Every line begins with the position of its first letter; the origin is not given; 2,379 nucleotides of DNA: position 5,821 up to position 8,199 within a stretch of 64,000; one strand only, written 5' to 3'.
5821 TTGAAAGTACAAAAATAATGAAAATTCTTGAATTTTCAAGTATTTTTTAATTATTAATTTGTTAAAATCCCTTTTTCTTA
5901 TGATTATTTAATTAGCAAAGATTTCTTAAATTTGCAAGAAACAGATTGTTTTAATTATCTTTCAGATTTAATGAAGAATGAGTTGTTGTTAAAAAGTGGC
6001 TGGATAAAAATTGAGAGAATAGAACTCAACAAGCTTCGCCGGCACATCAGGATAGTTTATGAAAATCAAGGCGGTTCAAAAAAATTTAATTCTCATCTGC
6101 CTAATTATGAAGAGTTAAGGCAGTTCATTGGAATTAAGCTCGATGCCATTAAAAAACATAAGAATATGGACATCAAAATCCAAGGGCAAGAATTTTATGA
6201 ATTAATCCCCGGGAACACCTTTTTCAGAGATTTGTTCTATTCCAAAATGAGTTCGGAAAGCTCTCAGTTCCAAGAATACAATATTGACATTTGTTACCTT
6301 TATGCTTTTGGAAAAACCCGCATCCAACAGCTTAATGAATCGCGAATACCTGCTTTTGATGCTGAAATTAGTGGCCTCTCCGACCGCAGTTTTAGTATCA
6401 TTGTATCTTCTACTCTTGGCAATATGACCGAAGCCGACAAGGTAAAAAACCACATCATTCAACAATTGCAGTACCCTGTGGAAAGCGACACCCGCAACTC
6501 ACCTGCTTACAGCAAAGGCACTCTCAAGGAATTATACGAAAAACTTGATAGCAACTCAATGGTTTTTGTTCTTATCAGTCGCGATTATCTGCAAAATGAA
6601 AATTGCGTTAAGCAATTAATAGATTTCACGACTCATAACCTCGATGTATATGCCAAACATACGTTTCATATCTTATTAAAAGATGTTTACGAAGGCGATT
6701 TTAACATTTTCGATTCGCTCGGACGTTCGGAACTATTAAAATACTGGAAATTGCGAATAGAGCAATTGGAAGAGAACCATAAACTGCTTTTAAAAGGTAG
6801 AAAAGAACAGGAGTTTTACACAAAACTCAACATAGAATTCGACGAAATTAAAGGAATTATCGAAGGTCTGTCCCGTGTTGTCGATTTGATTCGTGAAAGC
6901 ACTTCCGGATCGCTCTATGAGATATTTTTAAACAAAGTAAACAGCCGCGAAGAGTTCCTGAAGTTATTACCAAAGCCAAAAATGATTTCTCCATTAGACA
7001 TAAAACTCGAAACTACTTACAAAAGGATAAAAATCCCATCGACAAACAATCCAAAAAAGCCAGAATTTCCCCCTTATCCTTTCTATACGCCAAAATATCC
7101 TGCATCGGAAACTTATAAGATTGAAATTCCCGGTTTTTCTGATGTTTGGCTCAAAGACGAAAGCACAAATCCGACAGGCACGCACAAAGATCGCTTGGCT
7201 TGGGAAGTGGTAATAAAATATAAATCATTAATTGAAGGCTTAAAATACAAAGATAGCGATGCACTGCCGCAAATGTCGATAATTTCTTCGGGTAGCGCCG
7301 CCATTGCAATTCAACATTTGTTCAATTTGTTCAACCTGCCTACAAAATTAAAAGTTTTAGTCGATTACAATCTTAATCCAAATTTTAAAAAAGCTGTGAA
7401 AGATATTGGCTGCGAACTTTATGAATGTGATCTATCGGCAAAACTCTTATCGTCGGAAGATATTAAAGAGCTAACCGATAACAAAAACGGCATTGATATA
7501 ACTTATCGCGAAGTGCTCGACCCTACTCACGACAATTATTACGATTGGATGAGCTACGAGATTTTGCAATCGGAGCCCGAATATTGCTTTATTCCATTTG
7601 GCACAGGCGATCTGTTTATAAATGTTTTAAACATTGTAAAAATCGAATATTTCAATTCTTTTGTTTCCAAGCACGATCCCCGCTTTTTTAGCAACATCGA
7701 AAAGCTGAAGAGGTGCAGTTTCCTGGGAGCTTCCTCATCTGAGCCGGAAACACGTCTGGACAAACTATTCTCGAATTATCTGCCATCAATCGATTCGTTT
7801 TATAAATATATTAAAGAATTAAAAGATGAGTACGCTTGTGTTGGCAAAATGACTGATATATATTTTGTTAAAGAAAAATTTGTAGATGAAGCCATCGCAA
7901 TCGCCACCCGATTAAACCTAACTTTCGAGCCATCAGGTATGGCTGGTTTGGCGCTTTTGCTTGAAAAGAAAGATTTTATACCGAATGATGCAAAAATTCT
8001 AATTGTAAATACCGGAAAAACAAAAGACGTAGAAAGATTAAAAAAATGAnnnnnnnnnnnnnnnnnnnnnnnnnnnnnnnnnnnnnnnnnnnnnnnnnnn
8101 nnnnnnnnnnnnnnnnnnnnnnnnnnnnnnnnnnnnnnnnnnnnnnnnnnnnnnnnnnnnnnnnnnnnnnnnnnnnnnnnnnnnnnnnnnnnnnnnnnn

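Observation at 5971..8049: TIR-like domain fused to an intact PLP-dependent fold-type-II enzyme: candidate new defence or signalling effector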

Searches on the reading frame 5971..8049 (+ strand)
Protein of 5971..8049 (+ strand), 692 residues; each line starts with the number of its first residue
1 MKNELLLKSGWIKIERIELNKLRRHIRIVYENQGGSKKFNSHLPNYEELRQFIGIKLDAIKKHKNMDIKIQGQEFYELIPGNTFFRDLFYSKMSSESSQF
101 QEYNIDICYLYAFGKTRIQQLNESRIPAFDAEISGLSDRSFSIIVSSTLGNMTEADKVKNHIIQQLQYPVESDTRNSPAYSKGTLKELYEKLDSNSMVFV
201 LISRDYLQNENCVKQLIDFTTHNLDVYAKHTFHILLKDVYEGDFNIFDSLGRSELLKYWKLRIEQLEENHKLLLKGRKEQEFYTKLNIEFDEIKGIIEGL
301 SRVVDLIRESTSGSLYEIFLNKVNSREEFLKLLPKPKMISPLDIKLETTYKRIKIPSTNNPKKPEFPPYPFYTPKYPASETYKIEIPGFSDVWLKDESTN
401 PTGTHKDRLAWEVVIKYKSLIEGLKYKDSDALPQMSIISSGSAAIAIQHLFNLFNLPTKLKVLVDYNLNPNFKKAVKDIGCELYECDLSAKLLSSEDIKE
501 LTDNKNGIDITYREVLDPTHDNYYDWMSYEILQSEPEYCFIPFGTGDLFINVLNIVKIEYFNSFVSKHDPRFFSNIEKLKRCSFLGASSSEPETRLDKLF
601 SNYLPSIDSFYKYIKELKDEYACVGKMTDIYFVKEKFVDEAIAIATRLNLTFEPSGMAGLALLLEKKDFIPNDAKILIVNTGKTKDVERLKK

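Call 5: search_protein_families(library=pfam, proteins=[window:5971-8049:+], max_evalue=0.01)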
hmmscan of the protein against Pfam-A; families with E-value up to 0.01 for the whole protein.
window:5971-8049:+ (692 aa): 1 family
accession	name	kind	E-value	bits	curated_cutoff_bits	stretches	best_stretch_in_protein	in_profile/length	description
PF00291.31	PALP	-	1.5e-16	61.1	35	1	385-682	12-295/295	Pyridoxal-phosphate dependent enzyme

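Call 6: search_protein_families(library=padloc, proteins=[window:5971-8049:+], max_evalue=0.01)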
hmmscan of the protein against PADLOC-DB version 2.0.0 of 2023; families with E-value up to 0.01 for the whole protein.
window:5971-8049:+ (692 aa): 0 families

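Call 8: search_protein_families(library=ncbifam, proteins=[window:5971-8049:+], max_evalue=0.1)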
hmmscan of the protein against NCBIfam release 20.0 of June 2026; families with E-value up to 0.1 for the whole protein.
window:5971-8049:+ (692 aa): 9 families
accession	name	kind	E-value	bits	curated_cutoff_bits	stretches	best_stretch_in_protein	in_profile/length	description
NF006205.0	PRK08329.1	equivalog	3.6e-06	26.2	358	1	390-553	72-222/347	threonine synthase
NF004996.0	PRK06381.1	equivalog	0.00029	20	266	1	388-416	29-57/319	threonine synthase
TIGR01138.1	cysM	equivalog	0.0017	17.9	394.2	1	390-487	23-112/290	cysteine synthase B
NF004170.0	PRK05638.1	equivalog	0.0022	16.6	421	1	390-417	80-106/442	threonine synthase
NF052478.1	CystDsulMYC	equivalog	0.0073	15.6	600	1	390-457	37-98/354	L-cysteine desulfhydrase Cds1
TIGR03945.1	PLP_SbnA_fam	equivalog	0.015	14.4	349.95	0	391-484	23-108/304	2,3-diaminopropionate biosynthesis protein SbnA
NF045641.2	BHydaspDhtseBhcB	equivalog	0.042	13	550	0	626-690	246-310/312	beta-hydroxyaspartate dehydratase BhcB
NF008735.0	PRK11761.1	equivalog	0.054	12.7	413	1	390-500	27-129/296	cysteine synthase CysM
NF006050.0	PRK08197.1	equivalog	0.084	11.6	303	0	388-416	94-122/406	threonine synthase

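Call 9: find_homologous_proteins(query=window:5971-8049:+, max_evalue=0.001)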
Query window:5971-8049:+ (692 aa): 179 proteins with E <= 0.001 among 8000 candidates; the best 120 are listed.
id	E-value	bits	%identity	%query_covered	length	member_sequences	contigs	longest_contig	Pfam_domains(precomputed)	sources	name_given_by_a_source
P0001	0.0e+0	1553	100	100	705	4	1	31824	PF00291.32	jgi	-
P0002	0.0e+0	1335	85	100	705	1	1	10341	PF00291.32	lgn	-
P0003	0.0e+0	1296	82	100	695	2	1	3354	PF00291.32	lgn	-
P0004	0.0e+0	1076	68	100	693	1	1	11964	PF00291.32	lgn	-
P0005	0.0e+0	1074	68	100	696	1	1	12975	PF00291.32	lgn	-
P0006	0.0e+0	1055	66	100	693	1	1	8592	PF00291.32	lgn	-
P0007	0.0e+0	1054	66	100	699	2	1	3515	PF00291.32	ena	-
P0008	0.0e+0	1052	67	99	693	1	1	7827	PF00291.32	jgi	-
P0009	0.0e+0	1050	65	100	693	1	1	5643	PF00291.32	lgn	-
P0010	0.0e+0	1048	66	100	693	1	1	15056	PF00291.32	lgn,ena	-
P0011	0.0e+0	1048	66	100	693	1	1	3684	PF00291.32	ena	-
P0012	0.0e+0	1048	67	100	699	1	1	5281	PF00291.32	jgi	jgi:hypothetical protein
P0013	0.0e+0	1046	66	100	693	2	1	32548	PF00291.32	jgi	jgi:cysteine synthase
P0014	0.0e+0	1045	67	100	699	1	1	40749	PF00291.32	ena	-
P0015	0.0e+0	1042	65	100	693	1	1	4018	PF00291.32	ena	-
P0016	0.0e+0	1040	66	100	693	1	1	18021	PF00291.32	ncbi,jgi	ncbi:MAG: pyridoxal-phosphate dependent enzyme [FCB group bacterium]|jgi:cysteine synthase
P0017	0.0e+0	1034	65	100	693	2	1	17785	PF00291.32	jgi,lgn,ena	-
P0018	0.0e+0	1030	65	100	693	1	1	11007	PF00291.32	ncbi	-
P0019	0.0e+0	1027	65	100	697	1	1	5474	PF00291.32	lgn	-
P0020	0.0e+0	1027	65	100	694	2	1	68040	PF00291.32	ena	-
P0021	0.0e+0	1025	66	100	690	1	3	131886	PF00291.32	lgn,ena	-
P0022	0.0e+0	1022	67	100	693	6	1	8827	PF00291.32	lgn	-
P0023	0.0e+0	1019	64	100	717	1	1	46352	PF00291.32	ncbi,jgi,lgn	-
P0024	0.0e+0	1019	66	100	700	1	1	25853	PF00291.32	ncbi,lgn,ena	-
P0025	0.0e+0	1019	65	100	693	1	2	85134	PF00291.32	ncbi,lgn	-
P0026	0.0e+0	1019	64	100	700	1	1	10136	PF00291.32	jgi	jgi:cysteine synthase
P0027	0.0e+0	1018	63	100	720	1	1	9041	PF00291.32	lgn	-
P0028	0.0e+0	1013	67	100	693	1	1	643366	PF00291.32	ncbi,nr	ncbi:MAG: PLP-dependent lyase/thiolase [Bacteroidetes bacterium]|nr:MAG: PLP-dependent lyase/thiolas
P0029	0.0e+0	1012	63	100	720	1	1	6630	PF00291.32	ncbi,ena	-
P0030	4.1e-298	1008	65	100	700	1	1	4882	PF00291.32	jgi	jgi:hypothetical protein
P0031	5.5e-297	1005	64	100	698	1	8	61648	PF00291.32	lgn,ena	-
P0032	1.6e-296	1003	63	100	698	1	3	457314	PF00291.32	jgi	jgi:cysteine synthase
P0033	7.2e-292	988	63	100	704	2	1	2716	PF00291.32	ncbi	ncbi:MAG: pyridoxal-phosphate dependent enzyme [Bacteroidota bacterium]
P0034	1.2e-290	984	63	100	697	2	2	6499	PF00291.32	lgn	-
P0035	1.5e-289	980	64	100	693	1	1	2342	PF00291.32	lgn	-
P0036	5.9e-289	978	63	100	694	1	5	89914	PF00291.32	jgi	jgi:hypothetical protein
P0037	2.4e-288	976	63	100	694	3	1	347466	PF00291.32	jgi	jgi:cysteine synthase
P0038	2.6e-286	970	64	100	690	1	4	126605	PF00291.32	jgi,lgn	-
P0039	9.5e-286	968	63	100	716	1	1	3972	PF00291.32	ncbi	-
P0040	5.4e-285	965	63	100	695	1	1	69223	PF00291.32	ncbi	ncbi:PLP-dependent lyase/thiolase [Bacteroidota bacterium]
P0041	4.8e-279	945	61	100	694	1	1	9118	PF00291.32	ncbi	-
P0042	8.2e-272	922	60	100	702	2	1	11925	PF00291.32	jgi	-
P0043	6.1e-270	915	66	90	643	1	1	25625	PF00291.32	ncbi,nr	ncbi:MAG: pyridoxal-phosphate dependent enzyme [Ignavibacteriae bacterium]|nr:pyridoxal-phosphate de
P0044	7.5e-268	909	59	99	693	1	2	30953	PF00291.32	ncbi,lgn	-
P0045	3.1e-221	754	51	99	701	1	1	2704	PF00291.32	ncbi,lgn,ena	-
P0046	4.2e-218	744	50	99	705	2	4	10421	PF00291.32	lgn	-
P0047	1.5e-217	742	51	99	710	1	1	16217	PF00291.32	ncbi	-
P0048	1.2e-215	736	51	99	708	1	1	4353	PF00291.32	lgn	-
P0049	2.2e-214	732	49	99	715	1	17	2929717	PF00291.32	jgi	jgi:cysteine synthase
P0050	1.5e-212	726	50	99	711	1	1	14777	PF00291.32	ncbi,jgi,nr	ncbi:MAG: hypothetical protein DRI95_02750 [Bacteroidetes bacterium]|nr:MAG: hypothetical protein DR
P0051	9.9e-212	723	49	99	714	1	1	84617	PF00291.32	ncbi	-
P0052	1.0e-211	723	49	99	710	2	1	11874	PF00291.32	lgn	-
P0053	1.8e-211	722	50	99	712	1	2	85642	PF00291.32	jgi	-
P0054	3.3e-210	718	49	99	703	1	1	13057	PF00291.32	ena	-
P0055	2.2e-209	715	48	99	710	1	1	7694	PF00291.32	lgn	-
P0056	2.8e-209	715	50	99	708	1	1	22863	PF00291.32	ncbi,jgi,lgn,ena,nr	ncbi:MAG: hypothetical protein B6I20_04455 [Bacteroidetes bacterium 4572_117]|nr:MAG: hypothetical p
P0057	3.1e-209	715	49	99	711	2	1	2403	PF00291.32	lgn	-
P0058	6.7e-209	714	48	99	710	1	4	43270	PF00291.32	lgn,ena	-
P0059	1.2e-208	713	49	99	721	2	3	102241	PF00291.32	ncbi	-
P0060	6.9e-207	707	49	98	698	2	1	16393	PF00291.32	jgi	jgi:cysteine synthase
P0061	7.1e-207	707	49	99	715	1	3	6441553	PF00291.32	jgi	jgi:cysteine synthase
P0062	1.2e-205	703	48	99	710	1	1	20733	PF00291.32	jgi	jgi:cysteine synthase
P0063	5.6e-205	701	47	99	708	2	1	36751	PF00291.32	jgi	jgi:hypothetical protein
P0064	2.1e-204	699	48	99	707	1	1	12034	PF00291.32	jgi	-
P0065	1.6e-201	689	47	99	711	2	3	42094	PF00291.32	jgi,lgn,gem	jgi:cysteine synthase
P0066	2.6e-201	689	47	99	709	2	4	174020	PF00291.32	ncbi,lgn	-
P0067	1.4e-200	686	47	99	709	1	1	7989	PF00291.32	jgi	-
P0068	6.2e-198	677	47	99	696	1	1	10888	PF00291.32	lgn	-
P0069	1.0e-196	673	47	99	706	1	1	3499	PF00291.32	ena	-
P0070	7.3e-196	671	47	99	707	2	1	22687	PF00291.32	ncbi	-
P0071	2.0e-179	616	53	77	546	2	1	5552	PF00291.32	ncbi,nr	ncbi:MAG: pyridoxal-phosphate dependent enzyme [Chloroflexia bacterium]|nr:pyridoxal-phosphate depen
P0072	1.6e-175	603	50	79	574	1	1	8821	PF00291.32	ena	-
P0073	3.3e-175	602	54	74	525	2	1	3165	PF00291.32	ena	-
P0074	6.0e-168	578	52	73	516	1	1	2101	PF00291.32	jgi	jgi:cysteine synthase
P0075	1.0e-166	574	49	80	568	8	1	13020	PF00291.32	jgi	-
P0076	4.5e-143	496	59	54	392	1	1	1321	PF00291.32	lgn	-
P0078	8.3e-123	429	61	48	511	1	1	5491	PF00291.32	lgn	-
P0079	7.0e-122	426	59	48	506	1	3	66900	PF00291.32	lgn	-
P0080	2.6e-121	424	54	54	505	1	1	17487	PF00291.32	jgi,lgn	-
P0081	8.5e-121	423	55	54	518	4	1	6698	PF00291.32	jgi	-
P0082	1.9e-120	421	52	54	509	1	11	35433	PF00291.32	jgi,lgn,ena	jgi:hypothetical protein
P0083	2.5e-120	421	46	65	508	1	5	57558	PF00291.32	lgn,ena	-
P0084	2.6e-120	421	58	48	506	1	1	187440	PF00291.32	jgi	jgi:hypothetical protein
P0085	7.1e-120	420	52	54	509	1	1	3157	PF00291.32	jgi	-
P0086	9.1e-120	419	57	47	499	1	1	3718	PF00291.32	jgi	jgi:cysteine synthase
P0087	1.2e-119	419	55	54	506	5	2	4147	PF00291.32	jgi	jgi:hypothetical protein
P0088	1.2e-119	419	58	48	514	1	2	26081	PF00291.32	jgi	jgi:Pyridoxal-phosphate dependent enzyme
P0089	1.4e-119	419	46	65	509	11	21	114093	PF00291.32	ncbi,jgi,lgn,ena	-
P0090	4.8e-119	417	57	48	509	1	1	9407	PF00291.32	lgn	-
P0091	1.4e-118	415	57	48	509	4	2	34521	PF00291.32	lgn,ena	-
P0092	2.0e-118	415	58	45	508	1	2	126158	PF00291.32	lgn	-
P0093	2.4e-118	414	58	48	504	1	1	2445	PF00291.32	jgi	-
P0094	2.6e-118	414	54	54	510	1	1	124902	PF00291.32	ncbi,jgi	jgi:hypothetical protein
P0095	3.6e-118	414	56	48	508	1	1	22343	PF00291.32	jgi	jgi:hypothetical protein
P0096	5.7e-118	413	58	48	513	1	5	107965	PF00291.32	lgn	-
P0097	5.7e-118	413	51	54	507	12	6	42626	PF00291.32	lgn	-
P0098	6.8e-118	413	52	55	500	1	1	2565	PF00291.32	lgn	-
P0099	7.4e-118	413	57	45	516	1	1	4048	PF00291.32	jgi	jgi:Pyridoxal-phosphate dependent enzyme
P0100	7.5e-118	413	58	47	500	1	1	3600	PF00291.32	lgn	-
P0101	7.7e-118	413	59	48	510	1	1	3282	PF00291.32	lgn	-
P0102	8.6e-118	413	57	48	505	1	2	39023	PF00291.32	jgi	jgi:Pyridoxal-phosphate dependent enzyme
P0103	1.2e-117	412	54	49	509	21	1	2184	PF00291.32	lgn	-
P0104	1.6e-117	412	56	48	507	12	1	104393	PF00291.32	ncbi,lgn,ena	-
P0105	3.7e-117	411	55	48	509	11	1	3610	PF00291.32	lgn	-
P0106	3.7e-117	411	57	48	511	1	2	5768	PF00291.32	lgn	-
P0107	3.8e-117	411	57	48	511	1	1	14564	PF00291.32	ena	-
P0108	3.9e-117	410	40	84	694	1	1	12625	PF00291.32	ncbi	-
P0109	4.3e-117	410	54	50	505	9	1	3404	PF00291.32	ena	-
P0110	4.7e-117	410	56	48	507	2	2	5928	PF00291.32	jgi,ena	-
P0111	5.0e-117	410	57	47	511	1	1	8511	PF00291.32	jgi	jgi:hypothetical protein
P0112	6.0e-117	410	55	48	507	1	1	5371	PF00291.32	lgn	-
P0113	6.3e-117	410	57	49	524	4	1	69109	PF00291.32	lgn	-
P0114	7.0e-117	410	57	48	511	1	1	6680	PF00291.32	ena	-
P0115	7.0e-117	410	55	48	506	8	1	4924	PF00291.32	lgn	-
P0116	9.0e-117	409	56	48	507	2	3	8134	PF00291.32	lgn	-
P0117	1.7e-116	408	56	47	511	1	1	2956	PF00291.32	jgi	jgi:hypothetical protein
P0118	1.8e-116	408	55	48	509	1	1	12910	PF00291.32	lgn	-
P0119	1.8e-116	408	57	44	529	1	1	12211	PF00291.32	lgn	-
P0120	2.5e-116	408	57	48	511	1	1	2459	PF00291.32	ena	-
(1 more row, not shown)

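Call 12: find_encoding_contigs(protein=P0061, flank=8000, max_places=2)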
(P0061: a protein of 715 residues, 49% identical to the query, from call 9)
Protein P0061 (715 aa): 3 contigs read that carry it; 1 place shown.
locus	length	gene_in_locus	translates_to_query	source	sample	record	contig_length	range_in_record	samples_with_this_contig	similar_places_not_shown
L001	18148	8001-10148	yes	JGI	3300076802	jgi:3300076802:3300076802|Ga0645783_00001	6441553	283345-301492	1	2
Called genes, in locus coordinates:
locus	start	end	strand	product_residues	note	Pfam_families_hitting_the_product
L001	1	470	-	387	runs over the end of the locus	PF00079:Serpin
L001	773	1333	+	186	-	PF04542:Sigma70_r2, PF08281:Sigma70_r4_2, PF04545:Sigma70_r4 (weak)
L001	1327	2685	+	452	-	PF13568:OMP_b-brl_2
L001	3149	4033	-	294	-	PF11276:DUF3078, PF04338:DUF481 (weak)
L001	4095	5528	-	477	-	PF05958:tRNA_U5-meth_tr, PF13847:Methyltransf_31, PF13649:Methyltransf_25 (weak)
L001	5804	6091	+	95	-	PF04193:PQ-loop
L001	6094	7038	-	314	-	PF00226:DnaJ, PF01556:DnaJ_C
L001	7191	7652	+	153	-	PF13404:HTH_AsnC-type, PF13412:HTH_24, PF01037:AsnC_trans_reg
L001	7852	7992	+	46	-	-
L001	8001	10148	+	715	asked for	PF00291:PALP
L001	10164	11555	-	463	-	PF00112:Peptidase_C1, PF13529:Peptidase_C39_2 (weak), PF14326:DUF4384 (weak)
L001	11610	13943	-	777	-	PF02493:MORN (weak), PF00656:Peptidase_C14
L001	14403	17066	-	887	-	PF02493:MORN (weak), PF00656:Peptidase_C14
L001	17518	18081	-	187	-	PF10469:AKAP7_NLS (weak), PF02834:LigT_PEase, PF13563:2_5_RNA_ligase2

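Call 13: find_encoding_contigs(protein=P0028, flank=8000, max_places=2)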
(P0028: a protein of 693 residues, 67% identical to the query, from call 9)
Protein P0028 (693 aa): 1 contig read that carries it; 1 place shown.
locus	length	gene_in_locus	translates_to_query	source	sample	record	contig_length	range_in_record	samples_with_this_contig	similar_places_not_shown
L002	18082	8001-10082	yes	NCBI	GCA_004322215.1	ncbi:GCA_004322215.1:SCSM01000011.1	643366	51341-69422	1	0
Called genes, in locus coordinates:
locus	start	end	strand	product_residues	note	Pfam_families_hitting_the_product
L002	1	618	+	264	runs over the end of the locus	PF03167:UDG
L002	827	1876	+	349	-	PF01820:Dala_Dala_lig_N, PF14397:ATPgrasp_ST (faint), PF02655:ATP-grasp_3 (weak), PF07478:Dala_Dala_lig_C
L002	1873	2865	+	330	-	PF00294:PfkB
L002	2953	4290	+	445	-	PF06452:CBM9_1 (faint)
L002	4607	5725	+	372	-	PF14522:Cytochrome_C7 (faint), PF14537:Cytochrom_c3_2 (faint)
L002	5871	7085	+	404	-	-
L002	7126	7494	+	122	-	-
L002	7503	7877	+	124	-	-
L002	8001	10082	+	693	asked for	PF00291:PALP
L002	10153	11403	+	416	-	PF02012:BNR (faint), PF15902:Sortilin-Vps10 (faint), PF18962:Por_Secre_tail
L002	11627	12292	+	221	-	PF10342:Kre9_KNH, PF18962:Por_Secre_tail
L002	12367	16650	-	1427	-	PF00082:Peptidase_S8, PF18911:PKD_4 (weak), PF13385:Laminin_G_3, PF07679:I-set (weak), PF13927:Ig_3, PF13895:Ig_2 (weak), PF13927:Ig_3 (weak), PF18962:Por_Secre_tail (weak), +1 more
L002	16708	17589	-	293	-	PF00535:Glycos_transf_2, PF13641:Glyco_tranf_2_3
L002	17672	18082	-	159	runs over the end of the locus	PF00293:NUDIX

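Call 14: find_encoding_contigs(protein=P0084, flank=8000, max_places=2)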
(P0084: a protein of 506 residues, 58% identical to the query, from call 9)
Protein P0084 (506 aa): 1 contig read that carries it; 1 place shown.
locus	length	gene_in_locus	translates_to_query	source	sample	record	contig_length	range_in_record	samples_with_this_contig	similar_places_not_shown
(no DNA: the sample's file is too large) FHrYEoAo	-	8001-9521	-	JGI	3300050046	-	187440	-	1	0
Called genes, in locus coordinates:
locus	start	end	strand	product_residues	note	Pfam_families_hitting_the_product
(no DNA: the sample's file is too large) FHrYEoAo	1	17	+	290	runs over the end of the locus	PF05050:Methyltransf_21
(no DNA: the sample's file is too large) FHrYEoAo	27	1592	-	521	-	PF00535:Glycos_transf_2, PF10111:Glyco_tranf_2_2 (faint), PF00535:Glycos_transf_2, PF13641:Glyco_tranf_2_3 (weak), PF02709:Glyco_transf_7C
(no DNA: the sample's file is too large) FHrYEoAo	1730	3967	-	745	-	PF00535:Glycos_transf_2, PF13506:Glyco_transf_21 (weak), PF13641:Glyco_tranf_2_3, PF00535:Glycos_transf_2, PF10111:Glyco_tranf_2_2 (weak), PF13632:Glyco_trans_2_3 (weak)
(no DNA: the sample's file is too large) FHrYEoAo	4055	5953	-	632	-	PF13620:CarboxypepD_reg, PF13715:CarbopepD_reg_2, PF12450:vWF_A, PF00092:VWA, PF13519:VWA_2, PF13768:VWA_3, PF12034:YfbK_C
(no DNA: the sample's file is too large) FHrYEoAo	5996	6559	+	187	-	PF04542:Sigma70_r2, PF08281:Sigma70_r4_2 (weak)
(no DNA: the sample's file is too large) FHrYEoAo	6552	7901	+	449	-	PF13620:CarboxypepD_reg, PF13715:CarbopepD_reg_2, PF03544:TonB_C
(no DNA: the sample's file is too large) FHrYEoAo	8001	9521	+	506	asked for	PF00291:PALP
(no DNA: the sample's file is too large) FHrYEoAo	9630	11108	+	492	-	PF00324:AA_permease, PF13520:AA_permease_2, PF13906:AA_permease_C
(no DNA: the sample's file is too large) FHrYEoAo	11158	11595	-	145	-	-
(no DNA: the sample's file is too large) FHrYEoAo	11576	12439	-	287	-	PF02737:3HCDH_N, PF03446:NAD_binding_2, PF00725:3HCDH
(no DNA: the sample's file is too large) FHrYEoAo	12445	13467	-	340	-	PF02912:Phe_tRNA-synt_N, PF01409:tRNA-synt_2d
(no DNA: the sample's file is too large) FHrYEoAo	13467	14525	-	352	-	PF00953:Glycos_transf_4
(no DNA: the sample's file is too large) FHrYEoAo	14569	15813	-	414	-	PF04932:Wzy_C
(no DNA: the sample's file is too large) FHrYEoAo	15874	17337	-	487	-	PF00884:Sulfatase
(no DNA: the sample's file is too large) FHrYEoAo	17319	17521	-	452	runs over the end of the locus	-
